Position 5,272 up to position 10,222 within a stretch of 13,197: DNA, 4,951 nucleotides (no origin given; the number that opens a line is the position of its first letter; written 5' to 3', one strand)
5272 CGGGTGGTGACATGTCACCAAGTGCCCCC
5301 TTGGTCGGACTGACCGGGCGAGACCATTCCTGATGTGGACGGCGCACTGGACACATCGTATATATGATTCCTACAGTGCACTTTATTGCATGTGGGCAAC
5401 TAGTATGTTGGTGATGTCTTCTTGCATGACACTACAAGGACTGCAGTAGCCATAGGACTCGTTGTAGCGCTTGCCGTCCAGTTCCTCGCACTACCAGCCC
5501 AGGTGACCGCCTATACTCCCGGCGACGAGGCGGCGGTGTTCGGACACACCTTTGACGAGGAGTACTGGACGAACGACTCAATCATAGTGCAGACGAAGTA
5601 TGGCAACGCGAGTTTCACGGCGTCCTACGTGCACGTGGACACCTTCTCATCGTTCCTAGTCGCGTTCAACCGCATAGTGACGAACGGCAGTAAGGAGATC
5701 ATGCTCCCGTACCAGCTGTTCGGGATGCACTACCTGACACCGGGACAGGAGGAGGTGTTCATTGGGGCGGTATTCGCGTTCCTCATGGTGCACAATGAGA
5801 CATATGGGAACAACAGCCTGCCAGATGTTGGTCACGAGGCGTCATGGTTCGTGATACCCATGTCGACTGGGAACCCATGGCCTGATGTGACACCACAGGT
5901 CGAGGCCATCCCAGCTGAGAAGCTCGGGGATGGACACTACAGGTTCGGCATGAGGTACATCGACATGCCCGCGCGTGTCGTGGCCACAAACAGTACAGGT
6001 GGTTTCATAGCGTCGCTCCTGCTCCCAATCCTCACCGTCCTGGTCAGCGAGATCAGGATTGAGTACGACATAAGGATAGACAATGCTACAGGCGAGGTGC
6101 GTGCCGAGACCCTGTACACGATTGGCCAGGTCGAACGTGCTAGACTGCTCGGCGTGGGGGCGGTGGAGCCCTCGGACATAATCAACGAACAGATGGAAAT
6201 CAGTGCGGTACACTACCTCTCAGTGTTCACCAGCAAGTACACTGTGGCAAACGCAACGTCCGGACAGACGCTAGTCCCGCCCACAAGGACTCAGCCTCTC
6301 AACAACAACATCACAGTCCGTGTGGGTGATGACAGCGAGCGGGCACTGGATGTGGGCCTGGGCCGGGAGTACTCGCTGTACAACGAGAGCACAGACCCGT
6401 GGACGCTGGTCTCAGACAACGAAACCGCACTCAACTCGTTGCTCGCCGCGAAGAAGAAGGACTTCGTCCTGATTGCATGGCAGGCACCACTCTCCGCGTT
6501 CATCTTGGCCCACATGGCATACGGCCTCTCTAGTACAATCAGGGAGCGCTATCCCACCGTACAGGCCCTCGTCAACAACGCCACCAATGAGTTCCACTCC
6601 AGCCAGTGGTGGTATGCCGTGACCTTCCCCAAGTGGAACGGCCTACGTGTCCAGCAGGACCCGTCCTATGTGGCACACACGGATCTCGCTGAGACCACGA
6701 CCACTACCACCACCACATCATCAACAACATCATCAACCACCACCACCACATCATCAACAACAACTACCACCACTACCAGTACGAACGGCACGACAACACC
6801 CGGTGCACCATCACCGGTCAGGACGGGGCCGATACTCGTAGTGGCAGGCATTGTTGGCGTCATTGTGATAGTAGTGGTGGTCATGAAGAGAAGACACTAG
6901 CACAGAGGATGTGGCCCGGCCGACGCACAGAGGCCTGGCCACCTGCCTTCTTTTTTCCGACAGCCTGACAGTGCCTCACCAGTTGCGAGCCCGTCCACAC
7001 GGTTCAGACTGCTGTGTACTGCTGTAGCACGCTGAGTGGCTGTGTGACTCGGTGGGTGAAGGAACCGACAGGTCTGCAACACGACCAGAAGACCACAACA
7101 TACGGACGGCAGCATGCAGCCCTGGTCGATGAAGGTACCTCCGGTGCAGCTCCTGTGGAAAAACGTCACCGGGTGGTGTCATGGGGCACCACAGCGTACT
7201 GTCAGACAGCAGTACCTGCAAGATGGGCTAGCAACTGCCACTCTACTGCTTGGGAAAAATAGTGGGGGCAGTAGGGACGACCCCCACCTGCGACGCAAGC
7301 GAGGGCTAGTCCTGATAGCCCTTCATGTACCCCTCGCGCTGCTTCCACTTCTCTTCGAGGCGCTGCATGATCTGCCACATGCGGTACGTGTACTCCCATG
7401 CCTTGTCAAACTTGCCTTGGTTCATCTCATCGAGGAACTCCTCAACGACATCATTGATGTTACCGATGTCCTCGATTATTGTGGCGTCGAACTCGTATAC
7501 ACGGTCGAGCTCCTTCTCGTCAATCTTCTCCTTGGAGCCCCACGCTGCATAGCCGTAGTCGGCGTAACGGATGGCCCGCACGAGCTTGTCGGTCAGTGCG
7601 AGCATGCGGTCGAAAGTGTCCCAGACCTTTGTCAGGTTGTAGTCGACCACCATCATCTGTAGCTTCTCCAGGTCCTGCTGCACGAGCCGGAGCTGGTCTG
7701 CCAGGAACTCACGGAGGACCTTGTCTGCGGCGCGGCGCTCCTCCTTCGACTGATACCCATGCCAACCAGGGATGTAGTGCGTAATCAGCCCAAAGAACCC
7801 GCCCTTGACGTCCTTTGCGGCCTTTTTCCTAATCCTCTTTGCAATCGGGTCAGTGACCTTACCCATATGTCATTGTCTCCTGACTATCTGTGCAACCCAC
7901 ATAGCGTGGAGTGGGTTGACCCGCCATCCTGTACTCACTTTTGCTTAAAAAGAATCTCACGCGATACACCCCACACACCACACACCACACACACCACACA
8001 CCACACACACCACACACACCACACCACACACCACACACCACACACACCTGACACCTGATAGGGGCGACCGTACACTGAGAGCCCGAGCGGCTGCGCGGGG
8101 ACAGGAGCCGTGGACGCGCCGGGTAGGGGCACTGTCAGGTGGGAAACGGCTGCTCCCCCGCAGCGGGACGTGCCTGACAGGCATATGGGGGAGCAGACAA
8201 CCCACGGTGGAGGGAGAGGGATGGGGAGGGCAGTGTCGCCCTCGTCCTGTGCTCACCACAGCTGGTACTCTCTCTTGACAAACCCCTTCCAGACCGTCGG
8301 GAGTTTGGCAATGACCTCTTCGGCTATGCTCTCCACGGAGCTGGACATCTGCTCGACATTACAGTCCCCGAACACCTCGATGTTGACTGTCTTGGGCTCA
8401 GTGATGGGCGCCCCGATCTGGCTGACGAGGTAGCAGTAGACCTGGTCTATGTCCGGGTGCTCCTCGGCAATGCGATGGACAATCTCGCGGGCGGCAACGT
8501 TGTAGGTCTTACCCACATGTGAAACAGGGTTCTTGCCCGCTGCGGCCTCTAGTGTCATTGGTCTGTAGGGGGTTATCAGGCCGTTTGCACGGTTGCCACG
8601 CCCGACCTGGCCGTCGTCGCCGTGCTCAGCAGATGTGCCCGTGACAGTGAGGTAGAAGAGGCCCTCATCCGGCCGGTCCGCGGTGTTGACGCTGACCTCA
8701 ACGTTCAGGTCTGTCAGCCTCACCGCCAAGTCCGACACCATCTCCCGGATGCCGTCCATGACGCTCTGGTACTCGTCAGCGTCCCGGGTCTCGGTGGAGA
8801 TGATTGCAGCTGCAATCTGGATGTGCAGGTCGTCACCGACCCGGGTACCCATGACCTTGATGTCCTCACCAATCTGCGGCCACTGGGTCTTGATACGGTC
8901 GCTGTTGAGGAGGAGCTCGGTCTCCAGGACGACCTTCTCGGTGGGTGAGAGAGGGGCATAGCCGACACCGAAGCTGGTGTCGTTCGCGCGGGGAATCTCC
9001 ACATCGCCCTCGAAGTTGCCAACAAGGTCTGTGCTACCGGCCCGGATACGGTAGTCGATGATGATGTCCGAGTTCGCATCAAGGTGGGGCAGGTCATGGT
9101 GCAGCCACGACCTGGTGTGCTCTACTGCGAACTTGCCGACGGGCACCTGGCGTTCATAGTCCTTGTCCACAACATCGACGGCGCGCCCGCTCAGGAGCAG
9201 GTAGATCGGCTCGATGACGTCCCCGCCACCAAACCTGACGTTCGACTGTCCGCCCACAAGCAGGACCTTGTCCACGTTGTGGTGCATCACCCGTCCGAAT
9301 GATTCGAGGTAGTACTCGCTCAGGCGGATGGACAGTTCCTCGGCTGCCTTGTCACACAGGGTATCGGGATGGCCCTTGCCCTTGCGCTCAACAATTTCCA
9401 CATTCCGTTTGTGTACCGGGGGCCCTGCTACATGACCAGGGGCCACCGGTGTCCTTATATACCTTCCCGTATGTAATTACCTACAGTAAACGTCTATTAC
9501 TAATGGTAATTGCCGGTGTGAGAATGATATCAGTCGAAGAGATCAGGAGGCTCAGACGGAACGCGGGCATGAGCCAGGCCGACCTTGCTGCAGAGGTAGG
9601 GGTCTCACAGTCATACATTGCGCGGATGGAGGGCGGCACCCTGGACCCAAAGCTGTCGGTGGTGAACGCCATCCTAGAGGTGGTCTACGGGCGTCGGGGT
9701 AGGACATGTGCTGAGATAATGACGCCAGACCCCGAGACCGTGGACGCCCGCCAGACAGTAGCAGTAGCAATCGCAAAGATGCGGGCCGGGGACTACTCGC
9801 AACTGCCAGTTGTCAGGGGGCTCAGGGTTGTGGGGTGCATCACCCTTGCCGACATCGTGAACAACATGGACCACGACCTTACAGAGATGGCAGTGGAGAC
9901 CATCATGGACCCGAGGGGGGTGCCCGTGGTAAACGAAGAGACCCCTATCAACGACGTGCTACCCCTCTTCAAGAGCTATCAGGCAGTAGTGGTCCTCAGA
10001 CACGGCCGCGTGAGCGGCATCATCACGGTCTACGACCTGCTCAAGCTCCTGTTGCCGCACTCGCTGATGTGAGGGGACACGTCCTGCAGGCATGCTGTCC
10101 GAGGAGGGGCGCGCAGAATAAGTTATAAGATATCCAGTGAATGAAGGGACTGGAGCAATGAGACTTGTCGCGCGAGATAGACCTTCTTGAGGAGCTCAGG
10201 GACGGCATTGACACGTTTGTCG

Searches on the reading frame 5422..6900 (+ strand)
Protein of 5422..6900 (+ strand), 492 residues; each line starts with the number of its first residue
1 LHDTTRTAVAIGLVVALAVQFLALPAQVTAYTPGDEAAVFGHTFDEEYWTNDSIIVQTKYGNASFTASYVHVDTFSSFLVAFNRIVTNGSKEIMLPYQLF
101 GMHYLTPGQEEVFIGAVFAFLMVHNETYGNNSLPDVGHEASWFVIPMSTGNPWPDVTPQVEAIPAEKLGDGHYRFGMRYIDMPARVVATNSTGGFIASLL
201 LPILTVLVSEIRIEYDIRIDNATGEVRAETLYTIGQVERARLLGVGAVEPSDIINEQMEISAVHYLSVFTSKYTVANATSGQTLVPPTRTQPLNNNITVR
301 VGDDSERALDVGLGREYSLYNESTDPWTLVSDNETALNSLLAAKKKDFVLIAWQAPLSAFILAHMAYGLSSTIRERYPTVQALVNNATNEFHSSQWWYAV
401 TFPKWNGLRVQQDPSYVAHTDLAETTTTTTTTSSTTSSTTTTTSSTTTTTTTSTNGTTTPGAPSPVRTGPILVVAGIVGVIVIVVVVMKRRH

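Call 3: search_protein_families(library=pfam, proteins=[window:5422-6900:+], max_evalue=1)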
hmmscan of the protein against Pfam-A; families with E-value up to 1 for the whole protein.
window:5422-6900:+ (492 aa): 4 families
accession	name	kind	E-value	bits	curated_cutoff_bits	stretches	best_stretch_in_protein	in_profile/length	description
PF17231.7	DUF5305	-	0.06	13.2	29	1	424-488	70-136/217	Family of unknown function (DUF5305)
PF15102.11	TMEM154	-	0.1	12.8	30.3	1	414-481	9-76/153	TMEM154 protein family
PF02009.21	RIFIN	-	0.18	12.2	32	1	374-487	186-300/327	Rifin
PF05283.16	MGC-24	-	0.58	10.9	28.5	1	417-486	46-118/140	Multi-glycosylated core protein 24 (MGC-24), sialomucin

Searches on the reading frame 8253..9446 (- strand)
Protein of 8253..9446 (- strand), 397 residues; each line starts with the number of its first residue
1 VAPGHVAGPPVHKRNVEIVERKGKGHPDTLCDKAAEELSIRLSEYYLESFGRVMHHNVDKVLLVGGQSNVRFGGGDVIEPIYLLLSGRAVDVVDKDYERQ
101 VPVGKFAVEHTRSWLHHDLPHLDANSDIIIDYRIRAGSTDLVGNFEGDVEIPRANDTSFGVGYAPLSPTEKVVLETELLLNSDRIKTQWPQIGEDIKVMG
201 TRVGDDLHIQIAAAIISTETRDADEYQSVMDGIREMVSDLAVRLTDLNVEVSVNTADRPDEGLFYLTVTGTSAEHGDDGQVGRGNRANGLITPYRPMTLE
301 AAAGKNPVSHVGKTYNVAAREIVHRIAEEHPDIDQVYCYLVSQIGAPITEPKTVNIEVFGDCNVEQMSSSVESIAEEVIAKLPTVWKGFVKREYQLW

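Call 9: search_protein_families(library=ncbifam, proteins=[window:8253-9446:-], max_evalue=0.01)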
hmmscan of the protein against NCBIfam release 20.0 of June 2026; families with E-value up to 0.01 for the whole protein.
window:8253-9446:- (397 aa): 5 families
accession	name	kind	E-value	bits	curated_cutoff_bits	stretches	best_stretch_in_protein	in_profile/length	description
NF003365.0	PRK04439.1-4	equivalog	4.7e-156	519.8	577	1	9-396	13-405/406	methionine adenosyltransferase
NF003366.0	PRK04439.1-5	subfamily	1.1e-149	498.6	435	1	9-397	12-395/395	methionine adenosyltransferase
NF003364.0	PRK04439.1-3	equivalog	1.2e-143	479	553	1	9-394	13-397/400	methionine adenosyltransferase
NF003363.0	PRK04439.1-2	equivalog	4.6e-120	401.1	557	1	7-393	10-399/403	methionine adenosyltransferase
NF003362.0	PRK04439.1-1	equivalog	1.7e-83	280.7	481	1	12-381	13-387/406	methionine adenosyltransferase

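Call 10: search_protein_families(library=pfam, proteins=[window:8253-9446:-], max_evalue=1)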
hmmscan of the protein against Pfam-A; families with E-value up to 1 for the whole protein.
window:8253-9446:- (397 aa): 1 family
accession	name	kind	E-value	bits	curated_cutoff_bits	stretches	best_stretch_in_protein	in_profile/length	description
PF01941.24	AdoMet_Synthase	-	1e-152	509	27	1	8-392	10-394/395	S-adenosylmethionine synthetase (AdoMet synthetase)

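Call 29: find_homologous_proteins(query=window:8253-9446:-, max_evalue=1e-50)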
Query window:8253-9446:- (397 aa): 7983 proteins with E <= 1e-50 among 8000 candidates; the best 120 are listed.
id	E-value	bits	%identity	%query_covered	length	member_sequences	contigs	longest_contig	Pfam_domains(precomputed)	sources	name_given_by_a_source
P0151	1.0e-265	899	100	100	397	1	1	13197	PF01941.25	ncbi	-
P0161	2.1e-220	750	83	98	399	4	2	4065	PF01941.25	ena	-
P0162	5.2e-219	745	83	98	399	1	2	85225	PF01941.25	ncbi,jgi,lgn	-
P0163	7.1e-218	741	80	98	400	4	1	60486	PF01941.25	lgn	-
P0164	1.1e-217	741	82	98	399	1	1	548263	PF01941.25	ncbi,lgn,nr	ncbi:MAG: S-adenosylmethionine synthase [Candidatus Thorarchaeota archaeon]|nr:MAG: S-adenosylmethio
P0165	1.3e-217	740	82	98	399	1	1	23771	PF01941.25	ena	-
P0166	3.5e-217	739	82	98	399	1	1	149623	PF01941.25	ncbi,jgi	ncbi:MAG: methionine adenosyltransferase [Candidatus Thorarchaeota archaeon]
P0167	4.1e-217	739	80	98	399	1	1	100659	PF01941.25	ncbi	-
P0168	4.5e-217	739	82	98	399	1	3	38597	PF01941.25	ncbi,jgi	ncbi:MAG: methionine adenosyltransferase [Candidatus Thorarchaeota archaeon]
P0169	1.4e-216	737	82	98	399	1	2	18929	PF01941.25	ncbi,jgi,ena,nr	ncbi:MAG: hypothetical protein DRO73_05530 [Candidatus Thorarchaeota archaeon]|nr:MAG: hypothetical 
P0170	1.9e-216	737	81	98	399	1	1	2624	PF01941.25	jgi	jgi:S-adenosylmethionine synthetase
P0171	7.9e-216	735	82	98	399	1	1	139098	PF01941.25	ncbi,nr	ncbi:MAG: methionine adenosyltransferase [Candidatus Lokiarchaeota archaeon]|nr:methionine adenosylt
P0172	1.8e-215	733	81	98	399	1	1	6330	PF01941.25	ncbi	ncbi:MAG: methionine adenosyltransferase [Candidatus Thorarchaeota archaeon]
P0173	2.6e-215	733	81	98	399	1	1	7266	PF01941.25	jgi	jgi:S-adenosylmethionine synthetase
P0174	2.8e-215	733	80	98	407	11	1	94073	PF01941.25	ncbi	-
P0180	2.7e-214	730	82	98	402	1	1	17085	PF01941.25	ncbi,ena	-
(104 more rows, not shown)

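Call 38: find_encoding_contigs(protein=P0162, flank=10000, max_places=2)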
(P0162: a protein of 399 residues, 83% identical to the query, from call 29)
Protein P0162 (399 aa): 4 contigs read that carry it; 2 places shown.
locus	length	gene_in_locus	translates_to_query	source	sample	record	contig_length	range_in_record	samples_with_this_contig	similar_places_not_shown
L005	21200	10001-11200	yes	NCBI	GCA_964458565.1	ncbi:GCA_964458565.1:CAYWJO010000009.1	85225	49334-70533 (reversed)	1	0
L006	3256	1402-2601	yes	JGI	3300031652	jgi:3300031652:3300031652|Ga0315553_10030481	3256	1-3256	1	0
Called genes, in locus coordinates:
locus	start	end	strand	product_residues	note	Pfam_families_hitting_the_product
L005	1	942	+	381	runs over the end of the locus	PF04894:Nre_N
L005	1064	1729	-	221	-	-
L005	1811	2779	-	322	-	-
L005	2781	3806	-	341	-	-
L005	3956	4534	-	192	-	-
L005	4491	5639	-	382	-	PF00579:tRNA-synt_1b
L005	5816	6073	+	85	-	-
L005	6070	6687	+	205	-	-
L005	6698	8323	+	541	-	PF00999:Na_H_Exchanger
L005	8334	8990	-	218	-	PF15011:CA109-like (weak)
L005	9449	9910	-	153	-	PF00571:CBS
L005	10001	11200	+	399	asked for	PF01941:AdoMet_Synthase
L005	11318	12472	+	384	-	PF12799:LRR_4 (weak), PF13855:LRR_8, PF12799:LRR_4 (weak)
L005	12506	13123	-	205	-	PF00440:TetR_N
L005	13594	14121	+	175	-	PF13237:Fer4_10 (faint), PF25160:LdpA_Fe-S-bd (faint), PF12838:Fer4_7 (weak), PF13183:Fer4_8, PF13187:Fer4_9, PF13534:Fer4_17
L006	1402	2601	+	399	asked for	PF01941:AdoMet_Synthase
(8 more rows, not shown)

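Call 39: find_encoding_contigs(protein=P0163, flank=10000, max_places=2)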
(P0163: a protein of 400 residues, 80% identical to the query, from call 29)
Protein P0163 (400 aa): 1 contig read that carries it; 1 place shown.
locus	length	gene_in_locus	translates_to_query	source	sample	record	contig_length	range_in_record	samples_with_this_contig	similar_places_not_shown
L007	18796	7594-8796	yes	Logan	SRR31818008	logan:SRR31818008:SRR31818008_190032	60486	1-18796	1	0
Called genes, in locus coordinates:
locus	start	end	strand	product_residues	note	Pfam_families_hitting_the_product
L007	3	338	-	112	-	?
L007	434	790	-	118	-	-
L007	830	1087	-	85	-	-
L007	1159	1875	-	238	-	PF02517:Rce1-like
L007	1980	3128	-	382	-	PF00579:tRNA-synt_1b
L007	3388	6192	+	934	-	PF00690:Cation_ATPase_N, PF00122:E1-E2_ATPase, PF13246:Cation_ATPase, PF00702:Hydrolase, PF00689:Cation_ATPase_C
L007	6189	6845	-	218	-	-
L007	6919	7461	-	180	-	PF01381:HTH_3, PF12844:HTH_19 (weak), PF13560:HTH_31, PF00571:CBS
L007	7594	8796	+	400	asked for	PF01941:AdoMet_Synthase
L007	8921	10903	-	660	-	PF01432:Peptidase_M3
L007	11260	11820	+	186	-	-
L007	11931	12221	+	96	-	-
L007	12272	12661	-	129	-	-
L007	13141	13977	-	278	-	-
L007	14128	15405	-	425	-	PF04188:Mannosyl_trans2 (weak)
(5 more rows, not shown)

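Call 76: find_encoding_contigs(protein=P0164, flank=10000, max_places=1)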
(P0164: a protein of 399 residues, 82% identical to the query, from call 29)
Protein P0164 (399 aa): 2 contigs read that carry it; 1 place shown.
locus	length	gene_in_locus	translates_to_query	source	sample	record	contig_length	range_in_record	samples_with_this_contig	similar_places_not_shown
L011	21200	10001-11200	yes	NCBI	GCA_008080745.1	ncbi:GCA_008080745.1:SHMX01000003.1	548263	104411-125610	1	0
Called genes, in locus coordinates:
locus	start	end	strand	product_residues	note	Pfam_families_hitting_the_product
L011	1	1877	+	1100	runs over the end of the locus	PF08448:PAS_4 (weak), PF13426:PAS_9, PF08447:PAS_3, PF08447:PAS_3, PF13426:PAS_9, PF00989:PAS, PF13426:PAS_9, PF13185:GAF_2, +10 more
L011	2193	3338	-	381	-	PF00579:tRNA-synt_1b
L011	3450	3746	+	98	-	-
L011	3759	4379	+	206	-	-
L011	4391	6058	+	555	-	PF00999:Na_H_Exchanger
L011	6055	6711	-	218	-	-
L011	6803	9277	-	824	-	PF00270:DEAD, PF00271:Helicase_C (faint)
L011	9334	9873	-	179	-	PF13560:HTH_31, PF13744:HTH_37 (faint), PF01381:HTH_3, PF00571:CBS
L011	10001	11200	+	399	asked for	PF01941:AdoMet_Synthase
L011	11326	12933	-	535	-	-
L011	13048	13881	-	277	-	-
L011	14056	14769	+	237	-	PF12773:DZR, PF13240:Zn_Ribbon_1 (weak)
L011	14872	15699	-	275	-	-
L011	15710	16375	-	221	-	-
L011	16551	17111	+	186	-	-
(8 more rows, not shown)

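Call 77: find_encoding_contigs(protein=P0167, flank=10000, max_places=1)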
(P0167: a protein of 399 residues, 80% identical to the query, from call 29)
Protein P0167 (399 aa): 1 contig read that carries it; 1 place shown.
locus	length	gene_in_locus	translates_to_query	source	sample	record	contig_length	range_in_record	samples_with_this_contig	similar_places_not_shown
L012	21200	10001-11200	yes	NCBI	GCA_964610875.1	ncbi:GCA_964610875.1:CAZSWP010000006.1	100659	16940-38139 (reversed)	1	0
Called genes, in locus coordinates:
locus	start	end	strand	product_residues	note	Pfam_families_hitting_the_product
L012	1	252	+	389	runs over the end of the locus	PF07690:MFS_1, PF12832:MFS_1_like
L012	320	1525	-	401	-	PF00579:tRNA-synt_1b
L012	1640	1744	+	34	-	-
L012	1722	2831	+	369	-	PF05048:NosD, PF13229:Beta_helix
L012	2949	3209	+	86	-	-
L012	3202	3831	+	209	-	-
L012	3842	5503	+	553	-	PF00999:Na_H_Exchanger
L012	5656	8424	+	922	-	PF00690:Cation_ATPase_N, PF00122:E1-E2_ATPase, PF13246:Cation_ATPase, PF00702:Hydrolase, PF00689:Cation_ATPase_C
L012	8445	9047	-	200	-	PF15011:CA109-like (weak)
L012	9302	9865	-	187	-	PF13560:HTH_31, PF01381:HTH_3, PF00571:CBS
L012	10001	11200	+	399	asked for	PF01941:AdoMet_Synthase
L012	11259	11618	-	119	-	PF07883:Cupin_2, PF02311:AraC_binding (weak)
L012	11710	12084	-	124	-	-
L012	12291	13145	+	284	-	-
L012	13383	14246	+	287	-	-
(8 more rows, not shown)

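Call 78: find_encoding_contigs(protein=P0180, flank=10000, max_places=1)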
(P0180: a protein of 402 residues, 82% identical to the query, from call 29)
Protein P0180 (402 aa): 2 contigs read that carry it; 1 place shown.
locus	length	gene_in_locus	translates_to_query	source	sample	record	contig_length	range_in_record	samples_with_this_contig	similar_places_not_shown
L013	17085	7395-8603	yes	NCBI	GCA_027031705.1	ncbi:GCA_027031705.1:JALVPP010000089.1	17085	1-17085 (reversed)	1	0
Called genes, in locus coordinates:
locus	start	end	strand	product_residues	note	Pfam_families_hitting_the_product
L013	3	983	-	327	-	?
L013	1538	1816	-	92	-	PF27273:MJ0235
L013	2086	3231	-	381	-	PF00579:tRNA-synt_1b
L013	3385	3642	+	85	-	-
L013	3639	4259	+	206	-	PF01895:PhoU (weak)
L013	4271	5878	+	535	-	PF00999:Na_H_Exchanger, PF18822:CdvA (weak)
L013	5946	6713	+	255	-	-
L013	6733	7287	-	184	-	PF01381:HTH_3, PF12844:HTH_19 (weak), PF13560:HTH_31, PF00571:CBS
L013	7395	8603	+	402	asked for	PF01941:AdoMet_Synthase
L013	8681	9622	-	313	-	PF01040:UbiA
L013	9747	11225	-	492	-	-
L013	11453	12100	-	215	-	-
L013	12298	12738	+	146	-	PF01638:HxlR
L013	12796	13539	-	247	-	-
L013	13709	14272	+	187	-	-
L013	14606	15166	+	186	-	-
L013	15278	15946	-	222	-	PF07719:TPR_2 (faint), PF13428:TPR_14 (faint), PF13424:TPR_12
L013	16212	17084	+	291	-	?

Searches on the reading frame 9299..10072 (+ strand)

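Call 9: search_protein_families(library=ncbifam, proteins=[window:9299-10072:+], max_evalue=0.01)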
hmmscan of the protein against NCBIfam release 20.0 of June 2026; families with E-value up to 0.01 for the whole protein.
window:9299-10072:+ (257 aa): 23 families
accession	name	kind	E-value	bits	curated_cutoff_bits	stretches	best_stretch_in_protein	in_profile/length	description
NF053863.1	DS11_antiphage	equivalog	5.9e-12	45.3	260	1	145-247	85-188/305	CBS domain-containing anti-phage protein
TIGR03070.1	couple_hipB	subfamily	5.9e-10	38.9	71.65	1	81-128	6-53/58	type II toxin-antitoxin system Y4mF family antitoxin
TIGR00270.2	TIGR00270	equivalog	1.4e-06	28.2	110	1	80-123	78-121/159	multiprotein bridging factor aMBF1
TIGR01137.1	cysta_beta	equivalog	3.1e-06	26.1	510.25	1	139-251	342-456/457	cystathionine beta-synthase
NF053603.1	HhpR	exception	4.8e-06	26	520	1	139-251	5-117/282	CBS domain-containing high hydrostatic pressure regulator HhpR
TIGR03830.1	CxxCG_CxxCG_HTH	subfamily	6e-06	26.1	61.8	1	77-125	65-113/127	type II TA system antitoxin MqsA family protein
NF041951.1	phage_RstR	subfamily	9e-06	25.9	80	1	80-125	5-50/108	RstR family transcriptional repressor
NF006015.0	PRK08154.1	subfamily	1.8e-05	24.1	204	1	80-116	33-69/314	anaerobic benzoate catabolism transcriptional regulator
NF041630.1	CBS_CbpB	equivalog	4.1e-05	23.5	125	1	163-250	39-134/143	cyclic-di-AMP-binding protein CbpB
NF041552.1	TF_PrdR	equivalog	0.00025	19.5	795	1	136-248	7-122/577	sigma-54 dependent transcriptional regulator PrdR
TIGR01302.1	IMP_dehydrog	equivalog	0.00032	19.7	481.5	1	134-249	79-198/450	IMP dehydrogenase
NF058600.1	TransRegSco1979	equivalog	0.00038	19.6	350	1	75-131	6-61/280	Sco1979 family transcriptional regulator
NF038139.1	Reg_Aceta_RamB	equivalog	0.00042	19.1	700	1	81-125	6-50/465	acetate metabolism transcriptional regulator RamB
NF011675.0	PRK15094.1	equivalog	0.00074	18.9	379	1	135-251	67-188/292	CNNM family magnesium/cobalt transport protein CorC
NF041569.1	A-tRNAntase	equivalog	0.00082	17.7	1440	1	127-251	303-426/880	A-adding tRNA nucleotidyltransferase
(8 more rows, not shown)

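Call 10: search_protein_families(library=pfam, proteins=[window:9299-10072:+], max_evalue=1)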
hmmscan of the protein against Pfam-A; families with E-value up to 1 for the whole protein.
window:9299-10072:+ (257 aa): 18 families
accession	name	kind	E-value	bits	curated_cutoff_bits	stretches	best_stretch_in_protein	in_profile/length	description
PF00571.33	CBS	-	4.5e-21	75.3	24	2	138-189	2-54/57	CBS domain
PF13560.12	HTH_31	-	1.6e-12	48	27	1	81-128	5-53/64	Helix-turn-helix domain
PF01381.28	HTH_3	-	1.8e-10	41.1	23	1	82-128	1-47/55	Helix-turn-helix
PF12844.13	HTH_19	-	1.1e-06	28.9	30.2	1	81-127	3-49/64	Helix-turn-helix domain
PF13412.12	HTH_24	-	0.00022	21.2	21.9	1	83-109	10-36/48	Winged helix-turn-helix DNA-binding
PF13413.12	HTH_25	-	0.0013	18.9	24.6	1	83-115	3-35/62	Helix-turn-helix domain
PF13443.12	HTH_26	-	0.0014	19.3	22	1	82-127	2-48/63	Cro/C1-type HTH DNA-binding domain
PF13744.12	HTH_37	-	0.0014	18.8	27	1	75-116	16-57/80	Helix-turn-helix domain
PF13404.12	HTH_AsnC-type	-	0.0015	18.7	27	1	82-109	9-36/42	AsnC-type helix-turn-helix domain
PF20432.4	Xre-like-HTH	-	0.003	18.3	25.8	1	80-120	13-55/63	Antitoxin Xre-like helix-turn-helix domain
PF13936.12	HTH_38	-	0.0073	16.5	27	1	79-109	10-39/44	Helix-turn-helix domain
PF22495.2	HTH_92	-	0.017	14.8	27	1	83-114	1-32/45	RsaL-like HTH domain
PF04545.22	Sigma70_r4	-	0.038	14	24.1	1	84-111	14-41/50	Sigma-70, region 4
PF17762.8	HTH_ParB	-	0.041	14.5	22.6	1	81-109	11-39/102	ParB HTH domain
PF15731.11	MqsA_antitoxin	-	0.062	13.9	30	1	75-123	67-115/131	Antitoxin component of bacterial toxin-antitoxin system, MqsA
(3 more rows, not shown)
